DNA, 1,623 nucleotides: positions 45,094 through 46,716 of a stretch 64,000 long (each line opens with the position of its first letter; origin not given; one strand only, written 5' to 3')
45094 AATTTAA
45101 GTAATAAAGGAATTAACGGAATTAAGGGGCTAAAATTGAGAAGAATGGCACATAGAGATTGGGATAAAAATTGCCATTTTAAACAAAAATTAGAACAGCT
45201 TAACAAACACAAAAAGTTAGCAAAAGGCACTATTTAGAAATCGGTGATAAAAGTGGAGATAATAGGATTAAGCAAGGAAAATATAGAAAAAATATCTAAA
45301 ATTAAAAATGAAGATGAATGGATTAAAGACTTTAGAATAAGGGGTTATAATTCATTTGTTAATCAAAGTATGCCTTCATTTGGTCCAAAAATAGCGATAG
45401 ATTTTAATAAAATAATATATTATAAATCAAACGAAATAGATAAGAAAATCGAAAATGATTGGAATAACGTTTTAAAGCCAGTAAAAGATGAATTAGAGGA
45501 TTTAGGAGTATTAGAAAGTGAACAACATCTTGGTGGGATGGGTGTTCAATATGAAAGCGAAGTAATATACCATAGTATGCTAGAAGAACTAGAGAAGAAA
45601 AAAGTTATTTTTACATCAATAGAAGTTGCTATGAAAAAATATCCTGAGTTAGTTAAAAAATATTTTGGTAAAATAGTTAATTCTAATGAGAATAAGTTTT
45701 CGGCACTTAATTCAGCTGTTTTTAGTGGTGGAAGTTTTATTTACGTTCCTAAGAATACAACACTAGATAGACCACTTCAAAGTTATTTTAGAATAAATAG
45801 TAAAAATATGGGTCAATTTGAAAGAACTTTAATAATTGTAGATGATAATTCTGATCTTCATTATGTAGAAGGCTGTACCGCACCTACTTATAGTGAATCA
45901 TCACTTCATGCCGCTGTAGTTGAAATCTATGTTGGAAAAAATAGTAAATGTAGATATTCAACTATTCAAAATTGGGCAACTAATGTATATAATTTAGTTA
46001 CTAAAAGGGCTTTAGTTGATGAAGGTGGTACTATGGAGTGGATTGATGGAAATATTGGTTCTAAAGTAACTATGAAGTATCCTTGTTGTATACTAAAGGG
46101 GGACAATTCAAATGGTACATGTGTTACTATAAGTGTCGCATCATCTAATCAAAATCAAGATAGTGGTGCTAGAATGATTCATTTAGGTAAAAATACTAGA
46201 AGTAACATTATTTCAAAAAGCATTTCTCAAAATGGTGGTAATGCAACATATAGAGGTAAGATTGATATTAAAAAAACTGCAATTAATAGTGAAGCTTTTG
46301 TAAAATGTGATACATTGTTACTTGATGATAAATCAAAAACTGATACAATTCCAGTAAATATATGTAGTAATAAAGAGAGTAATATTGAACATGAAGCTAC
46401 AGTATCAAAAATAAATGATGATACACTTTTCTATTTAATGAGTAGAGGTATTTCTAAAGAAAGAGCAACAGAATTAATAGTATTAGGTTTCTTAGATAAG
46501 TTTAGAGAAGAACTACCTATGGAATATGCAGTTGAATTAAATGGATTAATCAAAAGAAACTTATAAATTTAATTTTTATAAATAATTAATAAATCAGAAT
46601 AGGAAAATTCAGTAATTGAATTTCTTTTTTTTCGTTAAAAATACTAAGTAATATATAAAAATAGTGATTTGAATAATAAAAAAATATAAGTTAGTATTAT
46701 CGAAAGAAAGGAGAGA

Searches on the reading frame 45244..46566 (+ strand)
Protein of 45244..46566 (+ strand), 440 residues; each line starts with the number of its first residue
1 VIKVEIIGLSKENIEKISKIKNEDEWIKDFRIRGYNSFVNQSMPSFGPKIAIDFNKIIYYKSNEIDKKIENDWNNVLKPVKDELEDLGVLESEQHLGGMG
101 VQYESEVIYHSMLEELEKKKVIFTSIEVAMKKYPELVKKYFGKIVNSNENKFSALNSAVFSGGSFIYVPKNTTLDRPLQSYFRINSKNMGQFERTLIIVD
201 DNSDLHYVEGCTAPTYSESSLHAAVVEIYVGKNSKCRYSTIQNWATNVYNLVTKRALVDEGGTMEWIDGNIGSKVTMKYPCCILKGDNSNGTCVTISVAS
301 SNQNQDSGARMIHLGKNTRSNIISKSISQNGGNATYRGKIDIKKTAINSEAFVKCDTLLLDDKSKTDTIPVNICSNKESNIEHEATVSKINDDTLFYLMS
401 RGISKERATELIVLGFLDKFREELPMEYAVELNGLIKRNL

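Call 69: search_protein_families(library=pfam, proteins=[window:45244-46566:+], max_evalue=0.00001)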
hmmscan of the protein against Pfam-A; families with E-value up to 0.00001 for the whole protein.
window:45244-46566:+ (440 aa): 2 families
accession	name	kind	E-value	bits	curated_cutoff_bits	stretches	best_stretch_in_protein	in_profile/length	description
PF01458.23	SUFBD_core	-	2.8e-84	282.6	27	1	182-416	1-232/232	SUF system FeS cluster assembly, SufBD core domain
PF19295.5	SufBD_N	-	2.1e-13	50.8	23.5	1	60-179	50-171/172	SufBD protein N-terminal region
